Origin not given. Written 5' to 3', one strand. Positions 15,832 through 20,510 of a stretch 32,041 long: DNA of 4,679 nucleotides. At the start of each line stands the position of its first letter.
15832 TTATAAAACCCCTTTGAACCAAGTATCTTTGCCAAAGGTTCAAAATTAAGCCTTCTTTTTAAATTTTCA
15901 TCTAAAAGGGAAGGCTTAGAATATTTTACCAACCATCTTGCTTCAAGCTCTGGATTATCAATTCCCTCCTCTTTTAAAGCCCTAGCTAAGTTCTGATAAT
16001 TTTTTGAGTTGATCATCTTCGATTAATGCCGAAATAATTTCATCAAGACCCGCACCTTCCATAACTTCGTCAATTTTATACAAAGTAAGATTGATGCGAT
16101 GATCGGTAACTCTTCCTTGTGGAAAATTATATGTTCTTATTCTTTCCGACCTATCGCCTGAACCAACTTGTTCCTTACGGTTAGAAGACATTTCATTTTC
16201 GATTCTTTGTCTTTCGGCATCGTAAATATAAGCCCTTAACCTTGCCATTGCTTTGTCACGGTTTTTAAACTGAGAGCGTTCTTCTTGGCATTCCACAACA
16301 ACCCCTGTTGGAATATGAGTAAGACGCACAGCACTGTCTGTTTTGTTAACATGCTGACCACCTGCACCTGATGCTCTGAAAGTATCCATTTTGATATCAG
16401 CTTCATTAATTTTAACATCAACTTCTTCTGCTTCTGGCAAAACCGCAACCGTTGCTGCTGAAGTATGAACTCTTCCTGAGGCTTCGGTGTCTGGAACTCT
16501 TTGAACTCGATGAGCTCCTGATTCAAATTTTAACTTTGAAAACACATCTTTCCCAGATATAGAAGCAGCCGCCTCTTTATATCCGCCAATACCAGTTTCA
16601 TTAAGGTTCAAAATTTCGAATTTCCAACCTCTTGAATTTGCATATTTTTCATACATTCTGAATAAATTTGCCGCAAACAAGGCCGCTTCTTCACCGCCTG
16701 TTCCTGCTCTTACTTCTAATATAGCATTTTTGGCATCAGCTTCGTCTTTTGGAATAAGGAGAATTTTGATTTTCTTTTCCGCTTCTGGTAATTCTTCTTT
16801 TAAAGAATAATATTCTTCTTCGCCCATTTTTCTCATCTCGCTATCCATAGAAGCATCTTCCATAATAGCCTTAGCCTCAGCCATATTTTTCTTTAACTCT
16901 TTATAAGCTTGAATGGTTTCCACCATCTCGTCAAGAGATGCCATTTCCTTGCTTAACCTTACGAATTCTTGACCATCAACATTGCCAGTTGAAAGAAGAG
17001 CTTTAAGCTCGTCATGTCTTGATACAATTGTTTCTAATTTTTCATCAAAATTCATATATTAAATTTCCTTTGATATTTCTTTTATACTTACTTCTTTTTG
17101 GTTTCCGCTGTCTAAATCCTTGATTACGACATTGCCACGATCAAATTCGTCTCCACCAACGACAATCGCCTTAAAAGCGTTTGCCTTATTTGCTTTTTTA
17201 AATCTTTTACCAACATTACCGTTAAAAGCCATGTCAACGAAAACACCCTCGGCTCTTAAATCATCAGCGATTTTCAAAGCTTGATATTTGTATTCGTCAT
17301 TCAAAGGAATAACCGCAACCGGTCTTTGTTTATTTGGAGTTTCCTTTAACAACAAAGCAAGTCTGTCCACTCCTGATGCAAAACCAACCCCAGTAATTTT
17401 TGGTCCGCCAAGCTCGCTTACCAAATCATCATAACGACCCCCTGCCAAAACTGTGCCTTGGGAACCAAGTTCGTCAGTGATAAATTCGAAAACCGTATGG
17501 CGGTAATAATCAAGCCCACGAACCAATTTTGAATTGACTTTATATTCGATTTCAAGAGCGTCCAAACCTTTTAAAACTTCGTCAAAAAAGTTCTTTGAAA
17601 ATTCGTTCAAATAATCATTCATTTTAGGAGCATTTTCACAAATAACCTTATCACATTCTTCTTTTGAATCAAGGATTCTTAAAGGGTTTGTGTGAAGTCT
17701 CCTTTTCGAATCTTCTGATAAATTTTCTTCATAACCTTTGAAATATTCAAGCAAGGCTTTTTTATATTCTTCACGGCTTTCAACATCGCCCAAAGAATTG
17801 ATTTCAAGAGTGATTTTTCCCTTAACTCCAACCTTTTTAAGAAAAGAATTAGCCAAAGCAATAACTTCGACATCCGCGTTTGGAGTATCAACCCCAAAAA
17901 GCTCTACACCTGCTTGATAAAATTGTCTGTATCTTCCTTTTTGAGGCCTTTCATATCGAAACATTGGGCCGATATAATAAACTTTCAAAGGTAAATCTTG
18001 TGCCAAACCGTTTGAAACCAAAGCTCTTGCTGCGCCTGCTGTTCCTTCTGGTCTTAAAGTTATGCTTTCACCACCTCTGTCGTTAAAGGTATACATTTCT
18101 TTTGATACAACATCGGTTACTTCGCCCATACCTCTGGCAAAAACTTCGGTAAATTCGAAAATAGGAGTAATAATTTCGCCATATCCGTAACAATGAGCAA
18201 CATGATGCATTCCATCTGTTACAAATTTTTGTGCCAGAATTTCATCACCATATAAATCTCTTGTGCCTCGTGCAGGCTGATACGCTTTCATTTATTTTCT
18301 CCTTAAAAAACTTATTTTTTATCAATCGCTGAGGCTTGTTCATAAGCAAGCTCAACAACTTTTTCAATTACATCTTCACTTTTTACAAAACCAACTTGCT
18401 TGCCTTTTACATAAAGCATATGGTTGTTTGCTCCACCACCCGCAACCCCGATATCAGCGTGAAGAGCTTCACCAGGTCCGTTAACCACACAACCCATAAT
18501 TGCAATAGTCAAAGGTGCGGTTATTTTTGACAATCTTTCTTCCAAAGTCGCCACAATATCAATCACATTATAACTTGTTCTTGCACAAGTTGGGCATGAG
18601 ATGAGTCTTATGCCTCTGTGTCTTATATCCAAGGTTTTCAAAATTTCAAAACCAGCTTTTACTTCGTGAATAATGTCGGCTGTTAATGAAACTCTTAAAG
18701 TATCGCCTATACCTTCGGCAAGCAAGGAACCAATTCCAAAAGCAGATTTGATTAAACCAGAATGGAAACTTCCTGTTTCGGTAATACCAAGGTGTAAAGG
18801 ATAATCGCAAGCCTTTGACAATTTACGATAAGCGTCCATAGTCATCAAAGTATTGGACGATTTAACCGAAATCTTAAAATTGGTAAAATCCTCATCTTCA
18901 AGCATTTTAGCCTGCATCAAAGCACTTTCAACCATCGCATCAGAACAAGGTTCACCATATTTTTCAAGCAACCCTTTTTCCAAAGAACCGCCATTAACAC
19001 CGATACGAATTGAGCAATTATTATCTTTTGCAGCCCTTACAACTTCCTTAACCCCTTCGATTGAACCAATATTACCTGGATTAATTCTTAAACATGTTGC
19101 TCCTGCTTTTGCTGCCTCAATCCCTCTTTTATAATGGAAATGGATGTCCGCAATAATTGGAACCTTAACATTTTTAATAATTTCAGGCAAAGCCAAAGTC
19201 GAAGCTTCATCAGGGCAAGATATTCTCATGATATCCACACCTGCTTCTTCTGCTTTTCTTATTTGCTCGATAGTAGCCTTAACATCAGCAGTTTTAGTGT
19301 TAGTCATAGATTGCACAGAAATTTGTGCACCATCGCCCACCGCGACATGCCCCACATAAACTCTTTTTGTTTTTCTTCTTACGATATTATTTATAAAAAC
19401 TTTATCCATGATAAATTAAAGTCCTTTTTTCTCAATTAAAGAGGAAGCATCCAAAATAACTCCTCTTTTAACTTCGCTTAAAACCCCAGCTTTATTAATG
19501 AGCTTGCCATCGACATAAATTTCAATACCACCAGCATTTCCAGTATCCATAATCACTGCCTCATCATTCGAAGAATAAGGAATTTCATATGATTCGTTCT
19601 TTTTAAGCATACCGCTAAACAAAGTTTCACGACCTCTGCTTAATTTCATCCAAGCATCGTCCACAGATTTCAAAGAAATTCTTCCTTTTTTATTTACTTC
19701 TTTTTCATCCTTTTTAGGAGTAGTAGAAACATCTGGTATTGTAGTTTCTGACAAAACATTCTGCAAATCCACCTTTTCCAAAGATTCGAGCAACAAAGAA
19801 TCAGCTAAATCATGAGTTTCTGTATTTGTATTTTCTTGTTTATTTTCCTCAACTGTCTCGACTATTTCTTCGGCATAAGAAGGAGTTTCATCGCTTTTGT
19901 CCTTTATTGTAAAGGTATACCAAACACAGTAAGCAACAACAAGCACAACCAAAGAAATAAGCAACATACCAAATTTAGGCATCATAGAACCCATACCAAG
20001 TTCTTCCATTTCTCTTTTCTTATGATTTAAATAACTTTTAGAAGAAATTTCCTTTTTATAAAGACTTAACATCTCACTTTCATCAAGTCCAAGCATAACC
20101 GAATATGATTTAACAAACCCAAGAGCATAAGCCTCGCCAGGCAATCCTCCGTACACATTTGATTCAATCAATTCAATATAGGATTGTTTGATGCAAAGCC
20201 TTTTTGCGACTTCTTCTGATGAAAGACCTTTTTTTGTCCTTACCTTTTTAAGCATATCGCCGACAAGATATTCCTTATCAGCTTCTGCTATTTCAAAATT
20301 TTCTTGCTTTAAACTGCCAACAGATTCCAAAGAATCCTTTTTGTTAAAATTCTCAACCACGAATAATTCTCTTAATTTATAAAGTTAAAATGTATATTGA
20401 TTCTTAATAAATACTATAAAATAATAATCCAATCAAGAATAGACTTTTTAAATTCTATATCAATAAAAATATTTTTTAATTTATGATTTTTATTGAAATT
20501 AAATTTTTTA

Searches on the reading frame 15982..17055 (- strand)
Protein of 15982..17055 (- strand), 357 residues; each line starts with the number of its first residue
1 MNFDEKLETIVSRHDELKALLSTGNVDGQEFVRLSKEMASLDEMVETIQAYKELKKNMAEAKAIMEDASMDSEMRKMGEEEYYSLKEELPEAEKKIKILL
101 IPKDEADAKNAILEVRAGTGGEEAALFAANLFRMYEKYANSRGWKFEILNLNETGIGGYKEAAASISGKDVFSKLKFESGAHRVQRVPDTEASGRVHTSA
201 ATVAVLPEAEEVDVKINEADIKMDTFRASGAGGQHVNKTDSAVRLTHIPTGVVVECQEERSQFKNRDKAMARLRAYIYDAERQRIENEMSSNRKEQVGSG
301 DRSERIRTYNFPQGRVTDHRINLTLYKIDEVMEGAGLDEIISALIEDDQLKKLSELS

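Call 19: search_protein_families(library=ncbifam, proteins=[window:15982-17055:-], max_evalue=0.00001)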
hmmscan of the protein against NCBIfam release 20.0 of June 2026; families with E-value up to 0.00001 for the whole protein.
window:15982-17055:- (357 aa): 5 families
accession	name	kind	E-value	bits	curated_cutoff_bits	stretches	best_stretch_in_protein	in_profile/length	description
NF001859.2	PRK00591.1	equivalog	7.4e-155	515.3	400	1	7-353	1-347/347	peptide chain release factor 1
TIGR00019.1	prfA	equivalog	4.5e-154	512.7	423.25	1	5-356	8-358/361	peptide chain release factor 1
TIGR00020.2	prfB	exception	2.9e-83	279.8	370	1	34-345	43-352/353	peptide chain release factor 2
TIGR03072.1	release_prfH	equivalog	8.3e-28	97.3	166.65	1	113-295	3-182/200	peptide chain release factor H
NF006718.0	PRK09256.1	equivalog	7.6e-16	58.1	100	1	213-246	9-42/140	alternative ribosome rescue aminoacyl-tRNA hydrolase ArfB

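Call 61: find_related_loci(query=window:15982-17055:-, collection=genome_contigs, flank=6000)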
Query window:15982-17055:- (357 aa) in genome_contigs; peptide patterns used: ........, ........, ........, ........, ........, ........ (x = any residue, [..] = any of these).
496 stretches matched a pattern; 461 encode a relative of the query (tblastn E <= 1e-3); the best 80 are kept; 80 distinct loci.
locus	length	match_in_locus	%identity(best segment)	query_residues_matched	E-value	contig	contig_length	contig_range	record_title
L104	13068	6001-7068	70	1-356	8e-172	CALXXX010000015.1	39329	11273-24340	MAG: uncultured Alphaproteobacteria bacterium isolate E27__bin304 genome assembly, contig: E27__k127_1796594, whole geno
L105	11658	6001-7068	70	1-356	4e-172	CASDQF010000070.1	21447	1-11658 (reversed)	uncultured Alphaproteobacteria bacterium isolate SI.O49.metabat-bins.29 genome assembly, contig: SI.O49.metabat-bins.29.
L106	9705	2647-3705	70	1-354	8e-170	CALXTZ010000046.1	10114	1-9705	MAG: uncultured Alphaproteobacteria bacterium isolate BRZ_AF__bin11 genome assembly, contig: BRZ_AF__NODE_10341_length_1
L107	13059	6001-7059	70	1-354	1e-169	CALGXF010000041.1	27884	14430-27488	MAG TPA_asm: uncultured Alphaproteobacteria bacterium isolate ERR1995250_bin.62_CONCOCT_v1.1_MAG genome assembly, contig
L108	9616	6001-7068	71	1-356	2e-169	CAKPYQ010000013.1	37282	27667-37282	MAG: uncultured Alphaproteobacteria bacterium isolate REFINED_METABAT215_TOP10_CONTIGS_1500_ASSEMBLY_K77_MERGED__Hadza_M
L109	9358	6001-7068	70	1-356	3e-169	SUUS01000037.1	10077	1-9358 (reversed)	MAG: Alphaproteobacteria bacterium isolate SIG52 NODE_106789_length_10077_cov_4.607437, whole genome shotgun sequence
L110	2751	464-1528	68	1-356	2e-178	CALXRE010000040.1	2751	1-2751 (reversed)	MAG: uncultured Alphaproteobacteria bacterium isolate E30__bin2 genome assembly, contig: E30__k127_5250277, whole genome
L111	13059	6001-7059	70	1-354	6e-168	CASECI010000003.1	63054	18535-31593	uncultured Alphaproteobacteria bacterium isolate CO.O44.metabat-bins.45 genome assembly, contig: CO.O44.metabat-bins.45.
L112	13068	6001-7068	68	1-356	3e-167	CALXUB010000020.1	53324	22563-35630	MAG: uncultured Alphaproteobacteria bacterium isolate E02__bin238 genome assembly, contig: E02__k127_199767, whole genom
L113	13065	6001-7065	69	1-356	3e-167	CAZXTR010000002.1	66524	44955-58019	MAG TPA_asm: uncultured Lactobacillales bacterium isolate SRP263991_co3_209 genome assembly, contig: NODE_203_length_665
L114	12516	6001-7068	68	1-356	1e-164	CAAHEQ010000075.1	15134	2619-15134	MAG TPA_asm: Alphaproteobacteria bacterium, isolate HGM16760, WGS project CAAHEQ010000000 data, contig: SRS882242_20_k99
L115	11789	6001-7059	68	1-354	3e-167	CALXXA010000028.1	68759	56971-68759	MAG: uncultured Alphaproteobacteria bacterium isolate E30__bin278 genome assembly, contig: E30__k127_757407, whole genom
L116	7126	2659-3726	66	1-356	3e-161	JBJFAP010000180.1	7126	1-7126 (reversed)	MAG: Alphaproteobacteria bacterium isolate LOHA09_bin.005 NODE_6242_length_7126_cov_4.170414, whole genome shotgun seque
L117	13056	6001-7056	68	1-356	2e-160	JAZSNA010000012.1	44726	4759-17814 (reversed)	MAG: Alphaproteobacteria bacterium isolate T1900044552_TS20190018.MAGScoT_cleanbin_000020 SGB_252_k141_1778808, whole ge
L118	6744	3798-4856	64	1-356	9e-158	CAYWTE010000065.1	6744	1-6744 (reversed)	MAG TPA_asm: uncultured Lactobacillales bacterium isolate SRP192927_co3_619 genome assembly, contig: NODE_32029_length_6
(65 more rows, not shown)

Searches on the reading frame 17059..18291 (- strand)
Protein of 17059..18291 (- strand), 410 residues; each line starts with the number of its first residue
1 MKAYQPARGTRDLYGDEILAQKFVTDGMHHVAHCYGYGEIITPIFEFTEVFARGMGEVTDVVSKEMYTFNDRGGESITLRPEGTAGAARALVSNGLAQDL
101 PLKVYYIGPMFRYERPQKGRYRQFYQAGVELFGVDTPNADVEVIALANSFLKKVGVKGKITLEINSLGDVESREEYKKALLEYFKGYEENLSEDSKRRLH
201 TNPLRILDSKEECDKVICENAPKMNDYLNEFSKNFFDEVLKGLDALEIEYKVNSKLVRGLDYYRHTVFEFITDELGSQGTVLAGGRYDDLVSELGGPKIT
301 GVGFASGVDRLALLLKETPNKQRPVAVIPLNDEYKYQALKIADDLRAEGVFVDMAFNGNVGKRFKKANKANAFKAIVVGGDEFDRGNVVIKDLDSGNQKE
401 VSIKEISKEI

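Call 19: search_protein_families(library=ncbifam, proteins=[window:17059-18291:-], max_evalue=0.00001)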
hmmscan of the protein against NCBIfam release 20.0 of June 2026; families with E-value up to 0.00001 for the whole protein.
window:17059-18291:- (410 aa): 26 families (the best 25 are shown)
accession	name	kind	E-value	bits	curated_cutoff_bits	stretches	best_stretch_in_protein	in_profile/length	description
TIGR00442.1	hisS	equivalog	1e-145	485.8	286.75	1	5-402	1-405/406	histidine--tRNA ligase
TIGR00443.1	hisZ_biosyn_reg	equivalog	1.6e-52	178.6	271.65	1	11-315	1-312/314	ATP phosphoribosyltransferase regulatory subunit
NF009085.0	PRK12420.1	equivalog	3.4e-43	148.6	540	2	220-408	235-424/426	histidine--tRNA ligase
NF008941.0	PRK12292.2-4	equivalog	1.3e-40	139.5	447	1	7-354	10-362/393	ATP phosphoribosyltransferase regulatory subunit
NF008942.0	PRK12292.2-5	equivalog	7.5e-39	133.5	643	2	8-158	13-161/434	ATP phosphoribosyltransferase regulatory subunit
NF008940.0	PRK12292.2-3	equivalog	1.8e-38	132.4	450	1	3-375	2-387/404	ATP phosphoribosyltransferase regulatory subunit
NF008953.0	PRK12295.1-6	equivalog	6.2e-31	107.7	384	2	31-171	22-152/384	ATP phosphoribosyltransferase regulatory subunit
NF008936.0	PRK12292.1-3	equivalog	1e-30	106.9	492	2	8-158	9-156/406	ATP phosphoribosyltransferase regulatory subunit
NF008938.0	PRK12292.1-6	equivalog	2.7e-26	92.4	833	1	8-372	10-384/420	ATP phosphoribosyltransferase regulatory subunit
NF008945.0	PRK12292.3-3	equivalog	1.5e-24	86.8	409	1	8-167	4-155/368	ATP phosphoribosyltransferase regulatory subunit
NF008939.0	PRK12292.2-1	equivalog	1.5e-24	86.5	335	1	3-354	2-364/391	ATP phosphoribosyltransferase regulatory subunit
NF008943.0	PRK12292.3-1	equivalog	2.1e-18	66.6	690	1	8-163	28-176/403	ATP phosphoribosyltransferase regulatory subunit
NF008950.0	PRK12295.1-3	equivalog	7.8e-18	65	492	2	33-162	25-146/387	ATP phosphoribosyltransferase regulatory subunit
NF008951.0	PRK12295.1-4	equivalog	5.5e-17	61.7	364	2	223-313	281-368/374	ATP phosphoribosyltransferase regulatory subunit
NF008952.0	PRK12295.1-5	equivalog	4.5e-15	55.7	360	1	70-181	53-165/363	ATP phosphoribosyltransferase regulatory subunit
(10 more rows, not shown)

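Call 60: find_encoding_contigs(protein=window:17059-18291:-, flank=10000, max_places=6)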
Protein window:17059-18291:- (410 aa): 1 contig read that carries it; 1 place shown.
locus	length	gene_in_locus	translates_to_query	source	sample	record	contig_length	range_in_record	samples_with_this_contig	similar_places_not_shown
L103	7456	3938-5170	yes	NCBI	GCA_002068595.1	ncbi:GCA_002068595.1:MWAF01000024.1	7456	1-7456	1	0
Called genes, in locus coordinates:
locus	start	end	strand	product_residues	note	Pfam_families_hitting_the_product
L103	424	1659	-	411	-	PF00696:AA_kinase, PF01842:ACT, PF22468:ACT_9, PF13840:ACT_7, PF22468:ACT_9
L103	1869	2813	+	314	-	PF01381:HTH_3 (weak), PF12844:HTH_19 (weak), PF13413:HTH_25, PF13464:RodZ_C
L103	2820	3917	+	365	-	PF04551:GcpE, PF26540:GcpE_C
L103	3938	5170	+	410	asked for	PF13393:tRNA-synt_His, PF00587:tRNA-synt_2b, PF03129:HGTP_anticodon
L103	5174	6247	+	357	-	PF03462:PCRF, PF00472:RF-1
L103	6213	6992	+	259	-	PF17827:PrmC_N (faint), PF03602:Cons_hypoth95 (weak), PF05175:MTS, PF13649:Methyltransf_25 (weak), PF13847:Methyltransf_31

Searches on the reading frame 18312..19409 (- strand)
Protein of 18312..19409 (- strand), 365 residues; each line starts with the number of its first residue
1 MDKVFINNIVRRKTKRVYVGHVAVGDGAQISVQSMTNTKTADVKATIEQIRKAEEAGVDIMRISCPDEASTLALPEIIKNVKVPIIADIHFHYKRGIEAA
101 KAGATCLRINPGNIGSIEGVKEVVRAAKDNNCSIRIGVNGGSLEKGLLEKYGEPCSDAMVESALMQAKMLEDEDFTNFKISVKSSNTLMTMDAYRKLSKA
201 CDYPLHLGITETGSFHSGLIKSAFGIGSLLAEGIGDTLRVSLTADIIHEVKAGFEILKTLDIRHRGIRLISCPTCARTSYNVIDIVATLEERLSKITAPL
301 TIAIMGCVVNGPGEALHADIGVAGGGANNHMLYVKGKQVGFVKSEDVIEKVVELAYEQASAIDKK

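Call 19: search_protein_families(library=ncbifam, proteins=[window:18312-19409:-], max_evalue=0.00001)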
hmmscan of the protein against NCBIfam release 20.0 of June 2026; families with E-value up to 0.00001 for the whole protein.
window:18312-19409:- (365 aa): 4 families
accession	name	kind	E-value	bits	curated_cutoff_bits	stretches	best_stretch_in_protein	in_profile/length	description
NF001540.0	PRK00366.1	equivalog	2.6e-144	480.5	345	1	6-359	8-361/364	flavodoxin-dependent (E)-4-hydroxy-3-methylbut-2-enyl-diphosphate synthase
TIGR00612.1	ispG_gcpE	equivalog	2e-125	418.7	280.25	1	11-353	1-354/357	(E)-4-hydroxy-3-methylbut-2-enyl-diphosphate synthase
NF002534.0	PRK02048.1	equivalog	1.7e-67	228.5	886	3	123-250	146-277/613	4-hydroxy-3-methylbut-2-en-1-yl diphosphate synthase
NF001912.0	PRK00694.1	equivalog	4.5e-66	223.7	1045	3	124-250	151-281/606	4-hydroxy-3-methylbut-2-en-1-yl diphosphate synthase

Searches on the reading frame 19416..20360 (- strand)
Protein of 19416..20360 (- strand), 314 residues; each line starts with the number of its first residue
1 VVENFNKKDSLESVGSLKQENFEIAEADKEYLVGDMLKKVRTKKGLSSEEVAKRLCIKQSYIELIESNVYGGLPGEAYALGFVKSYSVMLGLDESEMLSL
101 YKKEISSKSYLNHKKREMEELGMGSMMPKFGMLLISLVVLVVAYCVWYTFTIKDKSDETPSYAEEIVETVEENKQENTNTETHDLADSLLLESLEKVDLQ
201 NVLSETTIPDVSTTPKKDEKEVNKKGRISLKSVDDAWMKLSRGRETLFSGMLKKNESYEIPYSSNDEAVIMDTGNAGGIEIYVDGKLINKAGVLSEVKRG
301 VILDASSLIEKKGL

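Call 19: search_protein_families(library=ncbifam, proteins=[window:19416-20360:-], max_evalue=0.00001)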
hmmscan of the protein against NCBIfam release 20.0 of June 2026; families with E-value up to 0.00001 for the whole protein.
window:19416-20360:- (314 aa): 2 families
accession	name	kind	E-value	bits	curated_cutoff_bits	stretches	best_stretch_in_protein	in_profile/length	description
NF041534.1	rodZ_Strepcoccus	equivalog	2.6e-17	62.9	375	1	33-290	6-259/275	cytoskeleton protein RodZ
NF008109.0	PRK10856.1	equivalog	4.8e-13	49.5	208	1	30-218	12-203/334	cytoskeleton protein RodZ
